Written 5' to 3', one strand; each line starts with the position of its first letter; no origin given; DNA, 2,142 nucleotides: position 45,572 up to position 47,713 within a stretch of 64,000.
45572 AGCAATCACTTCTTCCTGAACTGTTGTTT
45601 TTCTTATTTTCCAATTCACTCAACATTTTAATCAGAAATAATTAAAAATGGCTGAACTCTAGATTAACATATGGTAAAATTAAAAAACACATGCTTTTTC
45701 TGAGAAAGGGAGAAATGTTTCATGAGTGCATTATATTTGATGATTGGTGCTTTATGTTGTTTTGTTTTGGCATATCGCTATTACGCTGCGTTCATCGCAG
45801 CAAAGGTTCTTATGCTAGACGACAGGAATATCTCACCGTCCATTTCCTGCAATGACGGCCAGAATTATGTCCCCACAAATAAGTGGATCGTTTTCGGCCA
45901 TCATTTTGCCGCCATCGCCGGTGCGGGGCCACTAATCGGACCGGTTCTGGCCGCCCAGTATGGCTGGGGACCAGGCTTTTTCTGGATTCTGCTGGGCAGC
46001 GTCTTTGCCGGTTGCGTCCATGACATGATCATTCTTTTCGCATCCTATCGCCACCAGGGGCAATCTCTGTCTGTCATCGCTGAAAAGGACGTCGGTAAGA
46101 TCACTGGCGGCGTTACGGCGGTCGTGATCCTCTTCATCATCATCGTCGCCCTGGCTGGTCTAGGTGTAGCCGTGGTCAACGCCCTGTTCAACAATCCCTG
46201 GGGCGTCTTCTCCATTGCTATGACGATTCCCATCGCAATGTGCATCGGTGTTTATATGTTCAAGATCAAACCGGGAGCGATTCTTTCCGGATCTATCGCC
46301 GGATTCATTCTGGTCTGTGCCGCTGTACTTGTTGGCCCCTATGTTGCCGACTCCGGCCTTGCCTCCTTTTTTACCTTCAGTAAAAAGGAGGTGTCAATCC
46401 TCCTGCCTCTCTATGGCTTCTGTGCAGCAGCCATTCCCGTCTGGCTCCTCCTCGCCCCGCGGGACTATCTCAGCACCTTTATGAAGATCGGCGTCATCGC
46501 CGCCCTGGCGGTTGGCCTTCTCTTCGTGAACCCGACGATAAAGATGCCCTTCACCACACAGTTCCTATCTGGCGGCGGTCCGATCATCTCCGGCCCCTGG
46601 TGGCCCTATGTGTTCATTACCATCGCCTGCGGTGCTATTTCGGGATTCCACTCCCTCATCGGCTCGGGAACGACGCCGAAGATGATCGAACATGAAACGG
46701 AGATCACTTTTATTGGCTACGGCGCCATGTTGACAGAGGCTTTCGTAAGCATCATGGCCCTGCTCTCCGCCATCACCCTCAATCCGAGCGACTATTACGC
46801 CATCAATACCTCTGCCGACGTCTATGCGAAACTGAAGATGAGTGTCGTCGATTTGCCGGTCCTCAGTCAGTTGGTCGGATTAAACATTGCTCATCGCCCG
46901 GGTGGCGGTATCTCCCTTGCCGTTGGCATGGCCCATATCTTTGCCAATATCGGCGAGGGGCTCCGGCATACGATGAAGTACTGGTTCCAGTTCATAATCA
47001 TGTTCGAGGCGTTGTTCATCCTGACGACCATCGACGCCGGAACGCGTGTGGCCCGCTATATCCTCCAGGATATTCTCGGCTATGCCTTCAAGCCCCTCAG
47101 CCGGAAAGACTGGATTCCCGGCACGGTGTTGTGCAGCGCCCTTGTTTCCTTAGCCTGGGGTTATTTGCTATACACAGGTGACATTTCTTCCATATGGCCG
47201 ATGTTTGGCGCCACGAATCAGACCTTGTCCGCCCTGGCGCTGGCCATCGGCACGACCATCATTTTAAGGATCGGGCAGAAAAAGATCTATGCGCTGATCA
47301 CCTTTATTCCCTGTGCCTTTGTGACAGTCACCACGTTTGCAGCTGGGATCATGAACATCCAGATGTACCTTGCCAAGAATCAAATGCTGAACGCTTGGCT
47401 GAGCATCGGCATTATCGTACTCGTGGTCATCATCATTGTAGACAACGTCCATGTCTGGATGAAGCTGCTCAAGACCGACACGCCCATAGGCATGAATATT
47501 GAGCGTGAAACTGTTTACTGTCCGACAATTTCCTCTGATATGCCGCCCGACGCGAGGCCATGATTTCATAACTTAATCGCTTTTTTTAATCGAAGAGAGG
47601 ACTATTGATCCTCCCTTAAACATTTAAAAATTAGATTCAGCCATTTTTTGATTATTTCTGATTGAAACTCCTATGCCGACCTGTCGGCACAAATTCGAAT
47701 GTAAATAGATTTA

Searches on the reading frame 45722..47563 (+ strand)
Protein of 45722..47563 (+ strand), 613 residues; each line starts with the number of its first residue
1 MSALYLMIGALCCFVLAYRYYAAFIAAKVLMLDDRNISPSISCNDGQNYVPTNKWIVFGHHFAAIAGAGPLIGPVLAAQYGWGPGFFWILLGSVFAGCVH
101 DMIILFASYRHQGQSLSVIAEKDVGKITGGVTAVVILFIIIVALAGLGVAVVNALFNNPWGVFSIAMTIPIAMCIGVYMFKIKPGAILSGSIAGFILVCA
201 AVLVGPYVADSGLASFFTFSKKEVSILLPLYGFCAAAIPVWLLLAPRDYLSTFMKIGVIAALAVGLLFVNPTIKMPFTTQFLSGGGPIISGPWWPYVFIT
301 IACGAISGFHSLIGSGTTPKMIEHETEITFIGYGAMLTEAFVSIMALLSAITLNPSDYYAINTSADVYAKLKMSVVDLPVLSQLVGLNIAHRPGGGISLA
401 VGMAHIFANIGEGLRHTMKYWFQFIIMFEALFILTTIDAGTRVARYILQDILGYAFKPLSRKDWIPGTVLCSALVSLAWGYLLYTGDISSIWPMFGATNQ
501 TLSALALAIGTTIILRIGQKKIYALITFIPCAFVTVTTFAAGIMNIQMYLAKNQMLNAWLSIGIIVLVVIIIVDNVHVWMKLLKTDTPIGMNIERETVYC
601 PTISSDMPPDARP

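Call 70: find_encoding_contigs(protein=window:45722-47563:+, flank=10000, max_places=1)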
Protein window:45722-47563:+ (613 aa): 2 contigs read that carry it; 1 place shown.
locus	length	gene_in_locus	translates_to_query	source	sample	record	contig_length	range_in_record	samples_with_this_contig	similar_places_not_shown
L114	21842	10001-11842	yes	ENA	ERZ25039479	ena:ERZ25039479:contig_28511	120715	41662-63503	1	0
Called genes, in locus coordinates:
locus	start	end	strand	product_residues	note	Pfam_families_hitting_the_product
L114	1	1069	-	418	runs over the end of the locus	PF00275:EPSP_synthase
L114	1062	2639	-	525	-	PF01487:DHquinase_I, PF01488:Shikimate_DH (faint), PF08501:Shikimate_dh_N, PF18317:SDH_C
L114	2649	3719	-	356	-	PF01817:CM_2, PF00800:PDT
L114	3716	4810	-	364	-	PF13685:Fe-ADH_2, PF01761:DHQ_synthase, PF24621:DHQS_C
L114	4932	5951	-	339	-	PF18152:DAHP_snth_FXD, PF00793:DAHP_synth_1, PF03102:NeuB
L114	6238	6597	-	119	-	-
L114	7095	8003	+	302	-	PF00768:Peptidase_S11, PF13354:Beta-lactamase2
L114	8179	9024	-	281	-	PF12679:ABC2_membrane_2, PF12730:ABC2_membrane_4, PF13346:ABC2_membrane_5 (weak)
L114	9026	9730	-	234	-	PF00005:ABC_tran, PF13304:AAA_21 (weak)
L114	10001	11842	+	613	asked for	PF02554:CstA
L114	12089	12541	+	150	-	-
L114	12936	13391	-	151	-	PF03572:Peptidase_S41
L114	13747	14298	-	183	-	PF17804:TSP_NTD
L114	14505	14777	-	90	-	-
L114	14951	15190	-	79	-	-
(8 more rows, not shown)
